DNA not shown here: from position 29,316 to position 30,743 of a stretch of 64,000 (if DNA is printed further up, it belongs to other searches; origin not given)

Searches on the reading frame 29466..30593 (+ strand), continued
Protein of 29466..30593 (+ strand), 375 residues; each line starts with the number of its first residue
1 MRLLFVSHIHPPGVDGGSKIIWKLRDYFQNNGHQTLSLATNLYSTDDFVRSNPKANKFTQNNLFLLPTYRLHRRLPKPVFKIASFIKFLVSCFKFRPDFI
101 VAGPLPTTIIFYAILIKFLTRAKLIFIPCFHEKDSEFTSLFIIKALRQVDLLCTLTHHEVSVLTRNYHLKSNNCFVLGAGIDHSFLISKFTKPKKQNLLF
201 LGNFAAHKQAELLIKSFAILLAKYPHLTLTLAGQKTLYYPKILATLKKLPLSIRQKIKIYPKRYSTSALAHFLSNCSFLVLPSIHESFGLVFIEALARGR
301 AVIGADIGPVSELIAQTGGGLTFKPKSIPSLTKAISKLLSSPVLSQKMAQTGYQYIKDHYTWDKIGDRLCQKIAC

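Call 81: predict_structure(alignment_id=A2)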
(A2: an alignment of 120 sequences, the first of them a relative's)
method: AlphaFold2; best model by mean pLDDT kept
length: 308 residues; sequences in the alignment: 120
mean_pLDDT: 92.9   pTM: 0.91
mean pLDDT of the five models: 92.9, 92.3, 92.2, 91.6, 91.0
residues with pLDDT >= 90: 263; 70-90: 34; 50-70: 7; < 50: 4
segments of 3 or more residues with pLDDT < 50: 245-248
pLDDT, mean of each block of 10 residues (from residue 1): 95 93 97 98 94 88 94 95 98 97 98 98 97 88 93 92 93 93 93 98 94 92 98 97 53 83 92 96 97 96 92
secondary structure, 60 per line:
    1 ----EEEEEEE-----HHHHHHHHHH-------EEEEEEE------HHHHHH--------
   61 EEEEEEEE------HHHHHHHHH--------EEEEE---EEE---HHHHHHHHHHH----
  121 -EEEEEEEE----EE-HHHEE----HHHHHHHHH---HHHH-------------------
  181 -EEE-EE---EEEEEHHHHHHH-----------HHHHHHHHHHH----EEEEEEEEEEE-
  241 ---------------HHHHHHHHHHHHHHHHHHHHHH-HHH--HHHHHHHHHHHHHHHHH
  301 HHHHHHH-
elements in order: E5-11 H17-26 E34-40 H47-52 E61-68 H75-83 E92-96 E100-102 H106-116 E122-129 H146-154 H158-161 E182-184 E191-195 H196-202 H214-224 E229-239 H256-277 H284-307
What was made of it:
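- The GT2b array encodes an ordered beta-strand, not a tolerant loop (call 81). The GT2b array is an ordered strand (call 81).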
